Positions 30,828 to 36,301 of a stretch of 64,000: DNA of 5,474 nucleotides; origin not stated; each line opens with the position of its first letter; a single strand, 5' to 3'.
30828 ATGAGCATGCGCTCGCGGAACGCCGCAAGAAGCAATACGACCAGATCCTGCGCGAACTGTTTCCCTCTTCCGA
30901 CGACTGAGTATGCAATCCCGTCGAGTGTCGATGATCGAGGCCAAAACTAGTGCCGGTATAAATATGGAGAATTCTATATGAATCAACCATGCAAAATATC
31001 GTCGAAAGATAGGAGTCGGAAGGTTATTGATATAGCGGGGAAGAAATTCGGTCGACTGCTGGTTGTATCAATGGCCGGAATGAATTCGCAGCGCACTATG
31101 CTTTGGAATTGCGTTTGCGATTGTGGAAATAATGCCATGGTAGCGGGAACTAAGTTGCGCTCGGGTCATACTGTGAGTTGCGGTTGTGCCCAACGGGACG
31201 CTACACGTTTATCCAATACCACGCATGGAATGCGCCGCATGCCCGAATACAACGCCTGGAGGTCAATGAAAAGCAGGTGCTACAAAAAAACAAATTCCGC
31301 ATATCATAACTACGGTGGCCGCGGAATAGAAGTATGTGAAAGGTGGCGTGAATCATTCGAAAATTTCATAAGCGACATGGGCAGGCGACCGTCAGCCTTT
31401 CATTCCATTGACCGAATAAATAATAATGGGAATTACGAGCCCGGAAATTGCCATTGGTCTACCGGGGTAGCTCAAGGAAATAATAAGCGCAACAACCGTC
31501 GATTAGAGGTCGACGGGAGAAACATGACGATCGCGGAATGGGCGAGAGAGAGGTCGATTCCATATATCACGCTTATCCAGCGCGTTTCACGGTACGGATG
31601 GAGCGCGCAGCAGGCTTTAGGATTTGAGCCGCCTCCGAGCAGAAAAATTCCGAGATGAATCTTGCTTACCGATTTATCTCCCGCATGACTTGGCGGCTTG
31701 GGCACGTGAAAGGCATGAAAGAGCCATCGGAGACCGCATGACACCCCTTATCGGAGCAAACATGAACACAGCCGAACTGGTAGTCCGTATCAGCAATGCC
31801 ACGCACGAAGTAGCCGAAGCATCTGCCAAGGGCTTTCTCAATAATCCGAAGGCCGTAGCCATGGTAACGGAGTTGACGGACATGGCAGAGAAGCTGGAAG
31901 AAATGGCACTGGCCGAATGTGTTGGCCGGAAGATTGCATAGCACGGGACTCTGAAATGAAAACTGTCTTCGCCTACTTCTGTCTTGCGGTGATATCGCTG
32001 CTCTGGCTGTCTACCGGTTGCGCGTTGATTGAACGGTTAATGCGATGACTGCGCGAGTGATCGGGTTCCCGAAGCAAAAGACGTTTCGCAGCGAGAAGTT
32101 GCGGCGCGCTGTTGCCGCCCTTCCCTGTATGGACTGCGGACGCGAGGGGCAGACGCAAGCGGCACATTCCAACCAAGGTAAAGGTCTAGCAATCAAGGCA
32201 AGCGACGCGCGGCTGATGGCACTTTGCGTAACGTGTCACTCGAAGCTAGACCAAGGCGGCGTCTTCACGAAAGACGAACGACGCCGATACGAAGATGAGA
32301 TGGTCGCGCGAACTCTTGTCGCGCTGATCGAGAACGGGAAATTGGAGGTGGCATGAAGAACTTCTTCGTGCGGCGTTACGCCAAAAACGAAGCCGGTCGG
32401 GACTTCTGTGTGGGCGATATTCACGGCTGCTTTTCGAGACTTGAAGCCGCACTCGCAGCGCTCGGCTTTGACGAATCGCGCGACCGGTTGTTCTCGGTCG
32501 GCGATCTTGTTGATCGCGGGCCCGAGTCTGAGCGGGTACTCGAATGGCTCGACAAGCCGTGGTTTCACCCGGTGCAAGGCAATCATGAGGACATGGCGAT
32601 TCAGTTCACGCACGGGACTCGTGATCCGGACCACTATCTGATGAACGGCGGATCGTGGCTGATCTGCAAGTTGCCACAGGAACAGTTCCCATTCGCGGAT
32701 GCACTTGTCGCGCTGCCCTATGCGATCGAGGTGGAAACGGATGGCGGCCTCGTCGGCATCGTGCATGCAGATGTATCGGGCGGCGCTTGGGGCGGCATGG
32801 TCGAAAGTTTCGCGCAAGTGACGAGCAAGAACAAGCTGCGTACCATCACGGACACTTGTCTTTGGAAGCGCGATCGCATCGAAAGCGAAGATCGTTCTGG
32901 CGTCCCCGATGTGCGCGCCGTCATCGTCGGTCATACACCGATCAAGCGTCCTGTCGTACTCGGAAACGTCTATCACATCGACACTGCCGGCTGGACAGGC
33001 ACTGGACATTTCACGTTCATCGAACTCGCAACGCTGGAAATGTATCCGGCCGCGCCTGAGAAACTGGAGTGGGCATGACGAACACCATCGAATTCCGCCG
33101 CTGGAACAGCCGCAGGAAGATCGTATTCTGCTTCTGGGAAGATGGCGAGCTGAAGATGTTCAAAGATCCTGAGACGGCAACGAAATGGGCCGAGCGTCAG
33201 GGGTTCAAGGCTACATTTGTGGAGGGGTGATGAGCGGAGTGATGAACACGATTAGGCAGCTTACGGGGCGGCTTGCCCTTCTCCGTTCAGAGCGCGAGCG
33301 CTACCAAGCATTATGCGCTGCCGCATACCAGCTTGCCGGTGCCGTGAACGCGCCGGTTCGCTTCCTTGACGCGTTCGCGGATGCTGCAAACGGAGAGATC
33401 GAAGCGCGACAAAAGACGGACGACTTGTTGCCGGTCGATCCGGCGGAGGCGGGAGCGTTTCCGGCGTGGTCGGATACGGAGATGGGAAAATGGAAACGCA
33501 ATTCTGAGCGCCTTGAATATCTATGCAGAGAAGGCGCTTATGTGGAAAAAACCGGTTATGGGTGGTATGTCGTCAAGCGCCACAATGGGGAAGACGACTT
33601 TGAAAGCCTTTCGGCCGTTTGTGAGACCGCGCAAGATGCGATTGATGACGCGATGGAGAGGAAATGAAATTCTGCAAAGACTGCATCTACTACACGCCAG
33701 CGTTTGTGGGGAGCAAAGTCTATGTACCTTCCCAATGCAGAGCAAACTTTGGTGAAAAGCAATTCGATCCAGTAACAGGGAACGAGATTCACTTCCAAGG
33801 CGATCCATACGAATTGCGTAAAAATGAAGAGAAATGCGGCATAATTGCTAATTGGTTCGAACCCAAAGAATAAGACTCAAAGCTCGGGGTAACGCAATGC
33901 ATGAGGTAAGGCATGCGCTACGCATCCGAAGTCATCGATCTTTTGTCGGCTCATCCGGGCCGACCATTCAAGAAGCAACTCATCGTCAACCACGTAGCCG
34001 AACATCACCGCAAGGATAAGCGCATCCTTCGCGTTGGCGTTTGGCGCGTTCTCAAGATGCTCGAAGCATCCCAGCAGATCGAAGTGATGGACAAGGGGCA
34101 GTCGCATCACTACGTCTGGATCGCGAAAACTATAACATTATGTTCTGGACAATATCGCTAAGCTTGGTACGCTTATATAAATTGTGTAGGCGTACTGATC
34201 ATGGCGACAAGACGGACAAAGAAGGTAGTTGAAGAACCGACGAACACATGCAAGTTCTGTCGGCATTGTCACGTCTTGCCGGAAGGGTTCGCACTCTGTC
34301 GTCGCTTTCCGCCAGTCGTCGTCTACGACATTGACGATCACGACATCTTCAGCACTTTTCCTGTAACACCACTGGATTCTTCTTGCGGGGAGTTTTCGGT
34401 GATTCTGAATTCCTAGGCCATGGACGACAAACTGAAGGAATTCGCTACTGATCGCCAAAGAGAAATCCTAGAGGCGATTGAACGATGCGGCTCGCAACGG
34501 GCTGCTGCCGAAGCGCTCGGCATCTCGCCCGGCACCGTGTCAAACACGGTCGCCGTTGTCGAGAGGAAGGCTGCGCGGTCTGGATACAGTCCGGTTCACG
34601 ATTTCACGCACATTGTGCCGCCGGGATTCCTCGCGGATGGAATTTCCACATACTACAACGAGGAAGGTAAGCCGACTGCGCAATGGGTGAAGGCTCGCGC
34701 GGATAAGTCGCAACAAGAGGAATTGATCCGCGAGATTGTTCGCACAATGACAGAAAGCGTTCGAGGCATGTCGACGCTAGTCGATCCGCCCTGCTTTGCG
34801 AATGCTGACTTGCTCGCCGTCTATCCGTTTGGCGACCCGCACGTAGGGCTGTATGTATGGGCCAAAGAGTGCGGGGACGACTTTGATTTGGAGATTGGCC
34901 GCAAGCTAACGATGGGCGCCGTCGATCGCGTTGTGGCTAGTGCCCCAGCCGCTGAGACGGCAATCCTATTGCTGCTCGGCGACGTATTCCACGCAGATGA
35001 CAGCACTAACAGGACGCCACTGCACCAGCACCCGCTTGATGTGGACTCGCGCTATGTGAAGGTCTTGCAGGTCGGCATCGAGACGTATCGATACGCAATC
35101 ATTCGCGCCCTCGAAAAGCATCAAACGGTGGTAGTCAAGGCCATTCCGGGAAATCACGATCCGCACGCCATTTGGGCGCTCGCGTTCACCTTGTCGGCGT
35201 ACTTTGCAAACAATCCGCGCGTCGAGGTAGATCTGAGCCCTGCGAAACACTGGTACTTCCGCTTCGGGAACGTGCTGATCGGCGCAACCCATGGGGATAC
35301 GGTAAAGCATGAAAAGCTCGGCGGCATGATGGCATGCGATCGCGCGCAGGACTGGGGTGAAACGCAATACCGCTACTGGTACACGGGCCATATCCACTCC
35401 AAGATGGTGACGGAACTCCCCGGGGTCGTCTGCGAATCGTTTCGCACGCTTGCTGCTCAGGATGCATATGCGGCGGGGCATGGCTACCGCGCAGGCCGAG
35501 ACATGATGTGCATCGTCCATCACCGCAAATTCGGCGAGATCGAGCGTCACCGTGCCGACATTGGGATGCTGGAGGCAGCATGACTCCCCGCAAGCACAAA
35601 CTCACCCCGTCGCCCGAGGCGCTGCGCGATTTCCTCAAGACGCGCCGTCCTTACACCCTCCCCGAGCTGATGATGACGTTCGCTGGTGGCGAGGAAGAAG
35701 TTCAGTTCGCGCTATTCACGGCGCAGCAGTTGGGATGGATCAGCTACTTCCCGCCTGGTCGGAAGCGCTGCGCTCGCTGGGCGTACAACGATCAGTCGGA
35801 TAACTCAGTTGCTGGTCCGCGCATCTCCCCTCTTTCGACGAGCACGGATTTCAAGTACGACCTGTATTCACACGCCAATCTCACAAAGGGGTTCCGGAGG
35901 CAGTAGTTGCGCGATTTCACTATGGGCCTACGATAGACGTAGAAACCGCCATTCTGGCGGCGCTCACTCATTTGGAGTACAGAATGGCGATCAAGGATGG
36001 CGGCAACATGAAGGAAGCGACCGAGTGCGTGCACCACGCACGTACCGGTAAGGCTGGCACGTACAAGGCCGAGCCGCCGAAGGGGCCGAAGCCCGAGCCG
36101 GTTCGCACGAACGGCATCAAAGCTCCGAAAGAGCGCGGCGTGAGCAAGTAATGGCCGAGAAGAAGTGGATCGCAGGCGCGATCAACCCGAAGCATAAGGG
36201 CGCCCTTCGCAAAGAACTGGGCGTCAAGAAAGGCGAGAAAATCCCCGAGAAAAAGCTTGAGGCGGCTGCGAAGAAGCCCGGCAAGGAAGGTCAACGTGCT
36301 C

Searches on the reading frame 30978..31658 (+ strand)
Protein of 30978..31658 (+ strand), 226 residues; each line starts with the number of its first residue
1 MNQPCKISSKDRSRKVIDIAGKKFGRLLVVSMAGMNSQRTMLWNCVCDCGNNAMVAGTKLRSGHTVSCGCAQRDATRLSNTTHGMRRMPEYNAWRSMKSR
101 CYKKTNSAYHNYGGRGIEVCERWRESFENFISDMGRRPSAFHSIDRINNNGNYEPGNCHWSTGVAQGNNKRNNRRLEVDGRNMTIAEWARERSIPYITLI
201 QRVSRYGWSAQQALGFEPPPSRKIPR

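Call 49: search_protein_families(library=phrogs, proteins=[window:30978-31658:+], max_evalue=0.001)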
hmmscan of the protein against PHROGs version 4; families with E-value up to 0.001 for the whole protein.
window:30978-31658:+ (226 aa): 6 families
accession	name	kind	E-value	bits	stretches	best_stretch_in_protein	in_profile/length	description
phrog_374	-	DNA, RNA and nucleotide metabolism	2.5e-70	239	1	8-202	186-387/617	HNH endonuclease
phrog_3377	-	DNA, RNA and nucleotide metabolism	3.2e-52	178.3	1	80-214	4-137/196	HNH endonuclease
phrog_8790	-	DNA, RNA and nucleotide metabolism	3.8e-34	119.7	1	78-179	13-112/241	restriction endonuclease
phrog_2081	-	DNA, RNA and nucleotide metabolism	4.2e-28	99.6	1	48-193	56-226/433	HNH endonuclease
phrog_953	-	DNA, RNA and nucleotide metabolism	4.2e-17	63.6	1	68-162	200-297/420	HNH endonuclease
phrog_18493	-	unknown function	0.0004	21.4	1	11-96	52-134/136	-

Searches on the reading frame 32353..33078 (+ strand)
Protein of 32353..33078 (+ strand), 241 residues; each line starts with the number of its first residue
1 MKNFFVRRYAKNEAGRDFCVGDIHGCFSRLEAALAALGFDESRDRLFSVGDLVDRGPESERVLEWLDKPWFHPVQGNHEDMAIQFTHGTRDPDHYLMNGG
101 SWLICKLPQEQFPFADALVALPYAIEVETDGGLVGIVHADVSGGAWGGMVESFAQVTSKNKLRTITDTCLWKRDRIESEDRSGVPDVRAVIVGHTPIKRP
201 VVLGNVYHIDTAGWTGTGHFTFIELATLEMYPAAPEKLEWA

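Call 49: search_protein_families(library=phrogs, proteins=[window:32353-33078:+], max_evalue=0.001)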
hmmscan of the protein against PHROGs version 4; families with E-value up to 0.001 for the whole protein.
window:32353-33078:+ (241 aa): 5 families
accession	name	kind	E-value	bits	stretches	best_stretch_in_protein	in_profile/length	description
phrog_246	-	other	1.4e-69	236.2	1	7-233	168-390/417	NinI-like serine-threonine phosphatase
phrog_9096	-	unknown function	4.7e-23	82.8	1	18-104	16-102/157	-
phrog_20114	-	other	7.7e-16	59.6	1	18-86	6-77/131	phosphoesterase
phrog_28031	-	unknown function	1.1e-08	35.6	1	18-86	144-223/406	-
phrog_8238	-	DNA, RNA and nucleotide metabolism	6.4e-08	32.1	1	18-90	175-252/737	RNA ligase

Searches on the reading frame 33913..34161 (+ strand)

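Call 49: search_protein_families(library=phrogs, proteins=[window:33913-34161:+], max_evalue=0.001)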
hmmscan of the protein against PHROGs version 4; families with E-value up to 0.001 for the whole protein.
window:33913-34161:+ (82 aa): 1 family
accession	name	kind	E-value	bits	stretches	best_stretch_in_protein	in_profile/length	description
phrog_20616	-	unknown function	2.4e-17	63.8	1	1-70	1-72/77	-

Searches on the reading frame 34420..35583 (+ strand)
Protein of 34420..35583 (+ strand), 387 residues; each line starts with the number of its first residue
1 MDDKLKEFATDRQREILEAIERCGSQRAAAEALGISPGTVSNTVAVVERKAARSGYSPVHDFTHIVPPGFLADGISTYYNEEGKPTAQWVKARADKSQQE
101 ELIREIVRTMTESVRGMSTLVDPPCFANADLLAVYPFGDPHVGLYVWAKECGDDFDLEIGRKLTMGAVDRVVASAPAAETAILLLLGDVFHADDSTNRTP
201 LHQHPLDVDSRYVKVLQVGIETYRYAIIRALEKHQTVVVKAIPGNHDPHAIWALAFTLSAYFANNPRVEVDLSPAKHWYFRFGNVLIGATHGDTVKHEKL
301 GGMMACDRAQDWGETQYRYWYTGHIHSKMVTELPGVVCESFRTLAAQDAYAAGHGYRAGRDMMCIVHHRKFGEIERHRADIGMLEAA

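Call 49: search_protein_families(library=phrogs, proteins=[window:34420-35583:+], max_evalue=0.001)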
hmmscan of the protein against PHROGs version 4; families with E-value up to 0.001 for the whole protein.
window:34420-35583:+ (387 aa): 7 families
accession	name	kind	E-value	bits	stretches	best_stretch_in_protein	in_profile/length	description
phrog_704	-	DNA, RNA and nucleotide metabolism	1.4e-103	348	1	9-384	5-389/390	DNA repair exonuclease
phrog_20762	-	unknown function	3.7e-29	102.4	1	268-382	1-116/117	-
phrog_20703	-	unknown function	3.9e-17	63.9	1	44-200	76-232/258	-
phrog_284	-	DNA, RNA and nucleotide metabolism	1.3e-12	48.3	1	81-372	74-385/398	exonuclease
phrog_21891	-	unknown function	1e-10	43.4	1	254-359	7-111/130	-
phrog_35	-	transcription regulation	0.00048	21.3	1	15-42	77-105/181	transcriptional repressor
phrog_1649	-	other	0.00094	18.9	0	296-331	220-257/308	metallo-phosphoesterase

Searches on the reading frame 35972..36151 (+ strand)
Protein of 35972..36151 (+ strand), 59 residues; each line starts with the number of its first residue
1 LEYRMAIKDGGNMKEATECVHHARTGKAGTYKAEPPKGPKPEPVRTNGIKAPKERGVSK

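Call 73: search_protein_families(library=pfam, proteins=[window:35972-36151:+], max_evalue=0.01)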
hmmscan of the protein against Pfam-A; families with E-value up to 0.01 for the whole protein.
window:35972-36151:+ (59 aa): 0 families

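Call 89: find_homologous_proteins(query=window:35972-36151:+, max_evalue=0.001)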
Query window:35972-36151:+ (59 aa): 4 proteins with E <= 0.001 among 4 candidates.
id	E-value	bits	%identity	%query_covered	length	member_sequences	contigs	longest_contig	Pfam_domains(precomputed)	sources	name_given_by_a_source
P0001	5.9e-29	116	100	93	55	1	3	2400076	-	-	-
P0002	5.8e-21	91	80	93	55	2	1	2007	-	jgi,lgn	jgi:hypothetical protein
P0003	3.2e-19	86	78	93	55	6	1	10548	-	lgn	-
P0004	2.4e-17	80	77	93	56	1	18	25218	-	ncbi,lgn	ncbi:MAG TPA: hypothetical protein VIY48_06110 [Candidatus Paceibacterota bacterium]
